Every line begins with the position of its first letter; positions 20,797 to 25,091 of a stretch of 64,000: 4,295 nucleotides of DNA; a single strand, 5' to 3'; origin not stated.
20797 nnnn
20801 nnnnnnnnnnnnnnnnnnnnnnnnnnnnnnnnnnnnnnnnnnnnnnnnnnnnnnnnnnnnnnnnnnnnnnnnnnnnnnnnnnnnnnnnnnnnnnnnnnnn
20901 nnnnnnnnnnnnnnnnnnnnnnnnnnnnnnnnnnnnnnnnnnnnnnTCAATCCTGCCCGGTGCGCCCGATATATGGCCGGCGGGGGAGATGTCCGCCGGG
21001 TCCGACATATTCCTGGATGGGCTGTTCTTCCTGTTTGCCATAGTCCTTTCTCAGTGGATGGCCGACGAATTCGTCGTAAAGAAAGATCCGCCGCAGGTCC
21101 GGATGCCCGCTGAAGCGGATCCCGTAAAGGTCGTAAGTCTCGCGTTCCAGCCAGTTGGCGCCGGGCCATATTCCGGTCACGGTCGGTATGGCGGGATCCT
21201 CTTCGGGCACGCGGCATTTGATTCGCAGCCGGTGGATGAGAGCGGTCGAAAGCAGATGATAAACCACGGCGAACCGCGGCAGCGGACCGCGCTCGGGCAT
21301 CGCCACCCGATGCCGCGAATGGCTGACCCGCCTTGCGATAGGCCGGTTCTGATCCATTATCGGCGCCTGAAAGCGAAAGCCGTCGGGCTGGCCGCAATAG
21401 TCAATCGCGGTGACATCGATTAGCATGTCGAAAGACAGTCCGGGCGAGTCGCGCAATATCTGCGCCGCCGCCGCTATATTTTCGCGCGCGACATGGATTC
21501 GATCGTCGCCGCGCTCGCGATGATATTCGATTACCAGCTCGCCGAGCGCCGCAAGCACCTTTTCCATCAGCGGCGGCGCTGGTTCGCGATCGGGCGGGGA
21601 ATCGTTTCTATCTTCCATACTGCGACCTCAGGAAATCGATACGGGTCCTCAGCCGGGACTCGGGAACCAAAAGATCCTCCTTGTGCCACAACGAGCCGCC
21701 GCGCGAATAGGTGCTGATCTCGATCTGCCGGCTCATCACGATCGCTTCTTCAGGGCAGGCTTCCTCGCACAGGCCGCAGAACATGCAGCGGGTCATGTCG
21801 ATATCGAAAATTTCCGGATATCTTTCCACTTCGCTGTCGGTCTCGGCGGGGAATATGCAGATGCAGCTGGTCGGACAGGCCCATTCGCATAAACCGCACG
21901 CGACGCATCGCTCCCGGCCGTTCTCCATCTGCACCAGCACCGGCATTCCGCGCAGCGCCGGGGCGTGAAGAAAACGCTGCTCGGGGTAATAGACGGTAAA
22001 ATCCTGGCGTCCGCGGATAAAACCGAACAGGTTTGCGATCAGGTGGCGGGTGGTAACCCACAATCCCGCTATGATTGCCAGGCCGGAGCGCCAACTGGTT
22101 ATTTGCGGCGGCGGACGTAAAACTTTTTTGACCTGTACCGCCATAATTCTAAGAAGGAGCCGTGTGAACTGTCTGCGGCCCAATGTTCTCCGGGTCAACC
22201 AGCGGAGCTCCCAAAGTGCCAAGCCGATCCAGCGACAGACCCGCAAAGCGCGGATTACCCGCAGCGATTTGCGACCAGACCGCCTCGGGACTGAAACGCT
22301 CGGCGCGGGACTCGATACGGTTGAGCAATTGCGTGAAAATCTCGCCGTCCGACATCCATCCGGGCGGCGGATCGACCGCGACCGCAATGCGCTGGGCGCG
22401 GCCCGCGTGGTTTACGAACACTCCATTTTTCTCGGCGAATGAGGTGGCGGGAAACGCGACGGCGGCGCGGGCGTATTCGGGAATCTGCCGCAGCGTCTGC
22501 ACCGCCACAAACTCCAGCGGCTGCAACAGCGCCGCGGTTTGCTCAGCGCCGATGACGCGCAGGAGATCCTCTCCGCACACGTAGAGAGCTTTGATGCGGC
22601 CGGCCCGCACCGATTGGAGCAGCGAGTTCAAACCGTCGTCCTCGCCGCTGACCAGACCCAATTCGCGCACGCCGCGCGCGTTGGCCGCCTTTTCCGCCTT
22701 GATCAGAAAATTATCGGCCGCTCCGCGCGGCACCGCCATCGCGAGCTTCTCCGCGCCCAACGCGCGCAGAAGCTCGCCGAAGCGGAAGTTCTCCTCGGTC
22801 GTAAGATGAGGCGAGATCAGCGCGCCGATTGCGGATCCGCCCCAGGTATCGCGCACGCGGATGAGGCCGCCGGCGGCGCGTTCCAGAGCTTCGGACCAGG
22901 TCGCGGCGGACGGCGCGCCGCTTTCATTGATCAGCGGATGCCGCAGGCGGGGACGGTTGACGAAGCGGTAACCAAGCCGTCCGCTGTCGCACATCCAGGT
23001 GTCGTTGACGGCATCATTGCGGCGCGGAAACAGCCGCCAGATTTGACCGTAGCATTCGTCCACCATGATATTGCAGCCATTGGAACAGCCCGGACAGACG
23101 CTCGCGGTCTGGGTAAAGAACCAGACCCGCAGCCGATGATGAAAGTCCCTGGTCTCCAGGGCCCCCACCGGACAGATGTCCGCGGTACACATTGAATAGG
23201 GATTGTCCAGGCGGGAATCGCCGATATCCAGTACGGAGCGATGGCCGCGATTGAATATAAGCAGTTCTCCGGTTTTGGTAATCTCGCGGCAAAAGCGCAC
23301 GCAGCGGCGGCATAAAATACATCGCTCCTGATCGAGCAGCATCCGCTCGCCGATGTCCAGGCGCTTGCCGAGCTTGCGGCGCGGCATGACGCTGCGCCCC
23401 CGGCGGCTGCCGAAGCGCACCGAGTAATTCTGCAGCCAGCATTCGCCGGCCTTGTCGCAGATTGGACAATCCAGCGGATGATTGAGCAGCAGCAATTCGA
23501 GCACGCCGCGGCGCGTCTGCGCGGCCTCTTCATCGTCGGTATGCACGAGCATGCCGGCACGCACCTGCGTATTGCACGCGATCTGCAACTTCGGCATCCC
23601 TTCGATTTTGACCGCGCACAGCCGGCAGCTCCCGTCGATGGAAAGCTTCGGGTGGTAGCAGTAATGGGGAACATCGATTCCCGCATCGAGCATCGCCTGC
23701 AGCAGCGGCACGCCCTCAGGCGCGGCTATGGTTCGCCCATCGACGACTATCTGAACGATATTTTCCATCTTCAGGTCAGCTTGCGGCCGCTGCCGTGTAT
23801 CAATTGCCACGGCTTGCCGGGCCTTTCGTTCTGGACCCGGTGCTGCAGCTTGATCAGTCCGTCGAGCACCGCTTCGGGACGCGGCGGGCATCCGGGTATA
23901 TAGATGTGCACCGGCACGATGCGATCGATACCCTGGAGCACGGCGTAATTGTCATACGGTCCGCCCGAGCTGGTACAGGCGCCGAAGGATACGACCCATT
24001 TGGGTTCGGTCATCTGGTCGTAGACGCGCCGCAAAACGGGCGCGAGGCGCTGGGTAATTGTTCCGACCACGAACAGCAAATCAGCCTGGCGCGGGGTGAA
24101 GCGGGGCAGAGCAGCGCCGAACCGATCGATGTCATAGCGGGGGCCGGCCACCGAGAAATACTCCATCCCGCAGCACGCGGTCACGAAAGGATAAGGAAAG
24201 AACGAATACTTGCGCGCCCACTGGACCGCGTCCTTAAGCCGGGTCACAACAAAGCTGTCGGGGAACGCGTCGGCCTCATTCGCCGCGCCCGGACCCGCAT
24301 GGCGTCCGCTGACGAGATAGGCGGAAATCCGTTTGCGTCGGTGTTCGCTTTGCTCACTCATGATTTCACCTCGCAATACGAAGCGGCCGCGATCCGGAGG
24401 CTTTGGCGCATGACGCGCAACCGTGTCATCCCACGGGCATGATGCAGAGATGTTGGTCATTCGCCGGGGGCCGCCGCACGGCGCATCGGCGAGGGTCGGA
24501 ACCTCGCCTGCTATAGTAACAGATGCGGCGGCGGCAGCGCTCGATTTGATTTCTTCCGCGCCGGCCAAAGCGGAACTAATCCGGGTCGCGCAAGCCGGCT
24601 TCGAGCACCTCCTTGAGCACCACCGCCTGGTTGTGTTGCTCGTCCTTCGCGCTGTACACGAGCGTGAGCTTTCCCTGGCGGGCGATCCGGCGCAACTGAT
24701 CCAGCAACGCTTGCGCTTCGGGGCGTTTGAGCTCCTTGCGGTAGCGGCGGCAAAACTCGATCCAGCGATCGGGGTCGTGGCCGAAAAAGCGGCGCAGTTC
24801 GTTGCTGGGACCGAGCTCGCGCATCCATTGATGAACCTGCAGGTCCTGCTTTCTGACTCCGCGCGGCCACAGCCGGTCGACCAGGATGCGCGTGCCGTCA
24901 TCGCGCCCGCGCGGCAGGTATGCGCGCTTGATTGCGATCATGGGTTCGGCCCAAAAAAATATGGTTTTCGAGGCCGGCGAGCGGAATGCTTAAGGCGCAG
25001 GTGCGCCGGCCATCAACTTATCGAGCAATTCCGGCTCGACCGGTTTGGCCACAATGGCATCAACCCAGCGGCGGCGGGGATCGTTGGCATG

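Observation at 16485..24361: Peripheral-arm-only complex I gene set (nuoB-G-I-C-D-EF) in non-canonical order, with no membrane-arm genes in the window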

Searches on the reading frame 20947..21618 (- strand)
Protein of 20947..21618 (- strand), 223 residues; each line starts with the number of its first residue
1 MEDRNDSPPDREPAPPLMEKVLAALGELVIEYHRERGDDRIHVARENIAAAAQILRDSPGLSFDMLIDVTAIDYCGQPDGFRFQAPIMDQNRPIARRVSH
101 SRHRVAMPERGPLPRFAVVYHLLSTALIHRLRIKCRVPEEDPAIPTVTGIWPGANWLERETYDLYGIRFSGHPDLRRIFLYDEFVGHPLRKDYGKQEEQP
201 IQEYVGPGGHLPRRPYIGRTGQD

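Call 4: search_protein_families(library=pfam, proteins=[window:20950-21618:-])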
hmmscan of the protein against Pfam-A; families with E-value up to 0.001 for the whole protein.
seq(223 aa): 1 family
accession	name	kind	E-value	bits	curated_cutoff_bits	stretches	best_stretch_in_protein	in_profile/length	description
PF00329.25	Complex1_30kDa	-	1.5e-43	148.7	22.5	1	41-197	1-122/124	Respiratory-chain NADH dehydrogenase, 30 Kd subunit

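Call 65: search_protein_families(library=ncbifam, max_evalue=0.01, proteins=[window:20947-21618:-])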
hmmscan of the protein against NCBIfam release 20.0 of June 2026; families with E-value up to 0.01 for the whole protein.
window:20947-21618:- (223 aa): 17 families
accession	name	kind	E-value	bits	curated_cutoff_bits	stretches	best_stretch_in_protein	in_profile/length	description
TIGR01961.1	NuoC_fam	subfamily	1.6e-39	135.2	122.45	1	42-194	4-119/122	NADH (or F420H2) dehydrogenase, subunit C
NF004733.0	PRK06074.1-5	equivalog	2e-36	125.5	225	2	108-193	67-149/203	NADH-quinone oxidoreductase subunit C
NF004730.0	PRK06074.1-1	equivalog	3.9e-35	121.5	193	1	17-193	8-156/200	NADH-quinone oxidoreductase subunit C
NF005856.0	PRK07785.1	equivalog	9.1e-34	117.4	224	2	115-193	144-222/246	NADH-quinone oxidoreductase subunit C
NF004732.0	PRK06074.1-4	equivalog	2e-31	109.6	376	1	104-193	105-195/250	NADH-quinone oxidoreductase subunit C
NF005832.0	PRK07735.1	equivalog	3.4e-29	102.3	431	1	116-195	346-425/430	NADH-quinone oxidoreductase subunit C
NF009808.0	PRK13292.1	equivalog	3.7e-29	101.1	1156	1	109-195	289-375/791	NADH-quinone oxidoreductase subunit B/C/D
NF004737.0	PRK06074.2-4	equivalog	4.5e-28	98.1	144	1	115-199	48-130/150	NADH-quinone oxidoreductase subunit C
NF008728.0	PRK11742.1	equivalog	1.8e-26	92.7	840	1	110-194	89-173/598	NADH-quinone oxidoreductase subunit C/D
NF006304.0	PRK08491.1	equivalog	1.7e-24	86.8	228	1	115-196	97-177/263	NADH-quinone oxidoreductase subunit C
NF009141.0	PRK12494.1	equivalog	2.1e-23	83.1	175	1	110-195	76-165/175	NAD(P)H-quinone oxidoreductase subunit J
NF004731.0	PRK06074.1-3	equivalog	5.4e-22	78.6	303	1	50-194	38-146/207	NADH-quinone oxidoreductase subunit C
NF004735.0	PRK06074.2-2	equivalog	3.4e-21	75.8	176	1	116-195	68-148/158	NADH-quinone oxidoreductase subunit C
NF040611.1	F420_dehyd_FpoC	exception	5.5e-21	75.1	220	1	116-195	68-148/158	F420H2 dehydrogenase subunit FpoC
NF004734.0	PRK06074.2-1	equivalog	1.4e-18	67.4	169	1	115-195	66-151/164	NADH-quinone oxidoreductase subunit C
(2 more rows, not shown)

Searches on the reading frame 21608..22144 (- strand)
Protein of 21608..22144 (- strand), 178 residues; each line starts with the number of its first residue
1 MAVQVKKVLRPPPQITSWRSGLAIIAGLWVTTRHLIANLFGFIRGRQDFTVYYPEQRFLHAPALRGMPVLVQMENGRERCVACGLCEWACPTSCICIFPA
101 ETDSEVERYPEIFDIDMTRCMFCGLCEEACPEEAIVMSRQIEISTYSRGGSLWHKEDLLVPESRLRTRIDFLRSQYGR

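Call 4: search_protein_families(library=pfam, proteins=[window:21611-22144:-])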
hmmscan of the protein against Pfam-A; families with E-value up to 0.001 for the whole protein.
seq(178 aa): 11 families
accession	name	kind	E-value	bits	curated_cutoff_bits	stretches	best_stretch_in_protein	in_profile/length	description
PF00037.32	Fer4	-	4.1e-12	45.8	21.1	2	115-135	3-23/24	4Fe-4S binding domain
PF12838.12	Fer4_7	-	1.8e-08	35.2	27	1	79-134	1-52/52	4Fe-4S dicluster domain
PF13183.11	Fer4_8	-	3.6e-08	34.3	27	0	117-132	2-66/68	4Fe-4S dicluster domain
PF12797.12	Fer4_2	-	7.9e-08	32.2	24.5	1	77-92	7-22/22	4Fe-4S binding domain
PF13187.11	Fer4_9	-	1e-06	29.1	27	1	79-135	1-52/52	4Fe-4S dicluster domain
PF12837.12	Fer4_6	-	1.4e-06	28.4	25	0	113-135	2-24/24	4Fe-4S binding domain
PF13534.11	Fer4_17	-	1.5e-06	29.1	22.2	0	116-133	42-59/61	4Fe-4S dicluster domain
PF13484.11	Fer4_16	-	2.6e-05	25.4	30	0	119-141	1-24/66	4Fe-4S double cluster binding domain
PF13237.11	Fer4_10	-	6.6e-05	23.2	25.5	1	75-131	4-53/53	4Fe-4S dicluster domain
PF14697.11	Fer4_21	-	0.00015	22.2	35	0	78-137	6-59/59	4Fe-4S dicluster domain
PF12800.12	Fer4_4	-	0.00031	21.3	24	0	78-92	2-16/17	4Fe-4S binding domain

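Call 65: search_protein_families(library=ncbifam, max_evalue=0.01, proteins=[window:21608-22144:-])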
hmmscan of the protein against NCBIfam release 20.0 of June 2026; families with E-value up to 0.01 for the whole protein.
window:21608-22144:- (178 aa): 68 families (the best 25 are shown)
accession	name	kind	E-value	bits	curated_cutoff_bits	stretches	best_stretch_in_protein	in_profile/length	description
NF004536.0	PRK05888.1-1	equivalog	8.2e-36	123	212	1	46-165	26-144/180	NADH-quinone oxidoreductase subunit NuoI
NF004538.0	PRK05888.1-4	equivalog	4.1e-34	117.5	135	1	24-171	16-153/162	NADH-quinone oxidoreductase subunit NuoI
TIGR01971.1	NuoI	subfamily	6.9e-32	109.6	113.05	1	47-158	12-121/121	NADH-quinone oxidoreductase, chain I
NF004539.0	PRK05888.1-5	equivalog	5.3e-30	104.2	225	1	47-166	30-148/162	NADH-quinone oxidoreductase subunit NuoI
NF004537.0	PRK05888.1-3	equivalog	2.6e-27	95.7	163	1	26-161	25-156/204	NADH-quinone oxidoreductase subunit NuoI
NF004542.0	PRK05888.2-3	equivalog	8.3e-25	87.4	248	1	23-171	35-174/203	NADH-quinone oxidoreductase subunit NuoI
NF004544.0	PRK05888.2-6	equivalog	2.1e-19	70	457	1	48-148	49-149/220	NADH-quinone oxidoreductase subunit NuoI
NF004540.0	PRK05888.2-1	equivalog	7.4e-18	64.5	215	1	46-149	17-117/139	NADH-quinone oxidoreductase subunit NuoI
NF040612.1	F420_dehyd_FpoI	exception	3.2e-17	62.6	180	1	47-167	16-126/135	F420H2 dehydrogenase subunit FpoI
NF009053.0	PRK12387.1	subfamily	3.8e-17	62.6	204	1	48-148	13-103/180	formate hydrogenlyase complex iron-sulfur subunit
NF006076.0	PRK08222.1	equivalog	8.2e-16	58.3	270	1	46-147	11-102/181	hydrogenase 4 subunit H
NF004541.0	PRK05888.2-2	equivalog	2.5e-13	50.2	217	1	47-148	35-124/168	NADH-quinone oxidoreductase subunit NuoI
NF042909.1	FMH_DH_FwdF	exception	3.4e-12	46.1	375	1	75-137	52-197/336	tungsten-dependent formylmethanofuran dehydrogenase subunit FwdF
TIGR00403.1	ndhI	equivalog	7.2e-11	42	302.35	1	46-149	35-133/183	NAD(P)H-quinone oxidoreductase subunit I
NF004545.0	PRK05888.3-1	equivalog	1e-10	41.5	229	1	46-144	39-132/154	NADH-quinone oxidoreductase subunit NuoI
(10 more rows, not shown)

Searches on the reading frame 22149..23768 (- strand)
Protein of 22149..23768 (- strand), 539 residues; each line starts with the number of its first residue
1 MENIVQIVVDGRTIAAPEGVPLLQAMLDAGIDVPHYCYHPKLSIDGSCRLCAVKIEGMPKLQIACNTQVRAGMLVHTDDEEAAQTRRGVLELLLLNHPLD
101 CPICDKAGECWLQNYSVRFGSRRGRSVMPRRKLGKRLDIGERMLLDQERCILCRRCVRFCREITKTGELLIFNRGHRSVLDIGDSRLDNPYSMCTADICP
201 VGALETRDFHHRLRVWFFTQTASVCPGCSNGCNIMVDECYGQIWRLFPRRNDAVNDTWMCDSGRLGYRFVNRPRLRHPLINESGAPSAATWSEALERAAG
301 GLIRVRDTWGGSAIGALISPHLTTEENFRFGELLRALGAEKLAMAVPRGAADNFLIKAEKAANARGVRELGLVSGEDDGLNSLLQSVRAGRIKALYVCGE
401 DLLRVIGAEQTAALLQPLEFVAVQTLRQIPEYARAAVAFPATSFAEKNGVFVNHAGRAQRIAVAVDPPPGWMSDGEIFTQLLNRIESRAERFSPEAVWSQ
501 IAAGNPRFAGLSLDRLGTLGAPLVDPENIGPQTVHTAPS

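Call 4: search_protein_families(library=pfam, proteins=[window:22152-23768:-])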
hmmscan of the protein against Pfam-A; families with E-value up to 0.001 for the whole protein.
seq(539 aa): 8 families
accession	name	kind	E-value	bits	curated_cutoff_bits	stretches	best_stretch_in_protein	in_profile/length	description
PF13510.11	Fer2_4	-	3.2e-19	69.2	22.8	1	5-79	4-81/82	2Fe-2S iron-sulfur cluster binding domain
PF10588.14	NADH-G_4Fe-4S_3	-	1.8e-16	59.8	27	1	86-123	1-38/40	NADH-ubiquinone oxidoreductase-G iron-sulfur binding region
PF00384.28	Molybdopterin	-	1.4e-15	57.6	24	2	366-483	233-352/353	Molybdopterin oxidoreductase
PF22117.2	Fer4_Nqo3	-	4.5e-15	56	27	1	142-204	3-66/67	NADH-quinone oxidoreductase subunit 3, ferredoxin-like domain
PF00111.32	Fer2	-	1.6e-08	34.8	21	1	11-58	7-51/77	2Fe-2S iron-sulfur cluster binding domain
PF04879.21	Molybdop_Fe4S4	-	5.1e-08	33.2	22.7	1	221-271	4-54/55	Molybdopterin oxidoreductase Fe4S4 domain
PF22151.2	Fer4_NDSU1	-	5.2e-07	29.5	23.8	1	231-265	14-48/51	NADH-ubiquinone oxidoreductase NDSU1/NuoG-like, 4Fe-4S domain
PF12797.12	Fer4_2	-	0.00037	20.7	24.5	1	142-160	2-20/22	4Fe-4S binding domain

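Call 65: search_protein_families(library=ncbifam, max_evalue=0.01, proteins=[window:22149-23768:-])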
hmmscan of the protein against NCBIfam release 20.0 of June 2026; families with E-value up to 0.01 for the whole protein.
window:22149-23768:- (539 aa): 12 families
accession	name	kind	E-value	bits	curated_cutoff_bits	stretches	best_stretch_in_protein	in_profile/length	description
TIGR01973.1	NuoG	equivalog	1.1e-121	407.6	470.05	2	7-345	1-337/606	NADH-quinone oxidoreductase subunit NuoG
NF005895.0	PRK07860.1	equivalog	1.4e-91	307.7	802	2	2-335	15-348/811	NADH-quinone oxidoreductase subunit G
NF040763.1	FeFe_hydrog_A6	exception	1.4e-44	152.5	765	1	5-212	1-213/571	NADH-dependent [FeFe] hydrogenase, group A6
NF006305.0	PRK08493.1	equivalog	2.5e-41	141.7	591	2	5-176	2-169/819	NADH-quinone oxidoreductase subunit G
TIGR01591.1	Fdh-alpha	equivalog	4.7e-37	127.4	666.25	2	360-521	354-514/672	formate dehydrogenase subunit alpha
NF005745.0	PRK07569.1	equivalog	3.2e-36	124.9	333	1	4-206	3-209/238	bidirectional hydrogenase complex protein HoxU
NF040762.1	Hydr_FeFe_Clost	exception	1.3e-28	100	900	1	6-212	2-212/572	ferredoxin hydrogenase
NF009454.0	PRK12814.1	equivalog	2.8e-22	78.8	916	1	4-101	3-100/657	putative NADPH-dependent glutamate synthase small subunit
NF047855.1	AssmNtatRedNasC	equivalog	9.2e-10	37.4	1100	1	221-335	21-138/708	assimilatory nitrate reductase catalytic subunit NasC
NF041323.1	Nitr_red_NasA_Halo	equivalog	5.8e-07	28.4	1000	1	419-503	404-491/673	assimilatory nitrate reductase NasA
TIGR02512.1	FeFe_hydrog_A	subfamily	8.2e-05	21.6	405.95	1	144-208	3-71/375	[FeFe] hydrogenase, group A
TIGR01553.1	formate-DH-alph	equivalog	0.00077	17.3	814.2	0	438-487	608-657/1009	formate dehydrogenase-N subunit alpha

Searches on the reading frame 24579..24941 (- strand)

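Call 4: search_protein_families(library=pfam, proteins=[window:24579-24941:-])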
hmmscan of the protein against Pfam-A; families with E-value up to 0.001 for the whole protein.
seq(121 aa): 3 families
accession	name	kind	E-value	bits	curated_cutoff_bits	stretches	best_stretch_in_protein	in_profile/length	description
PF22752.1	DUF488-N3i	-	7.1e-40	137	27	1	1-119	1-117/131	Inactive DUF488-N3 subclade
PF04343.18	DUF488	-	3.1e-34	118.6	22.2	1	4-113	2-121/121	Domain of unknown function DUF488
PF22751.1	DUF488-N3a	-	6.5e-31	107.5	27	1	2-115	1-116/118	Active DUF488-N3 subclade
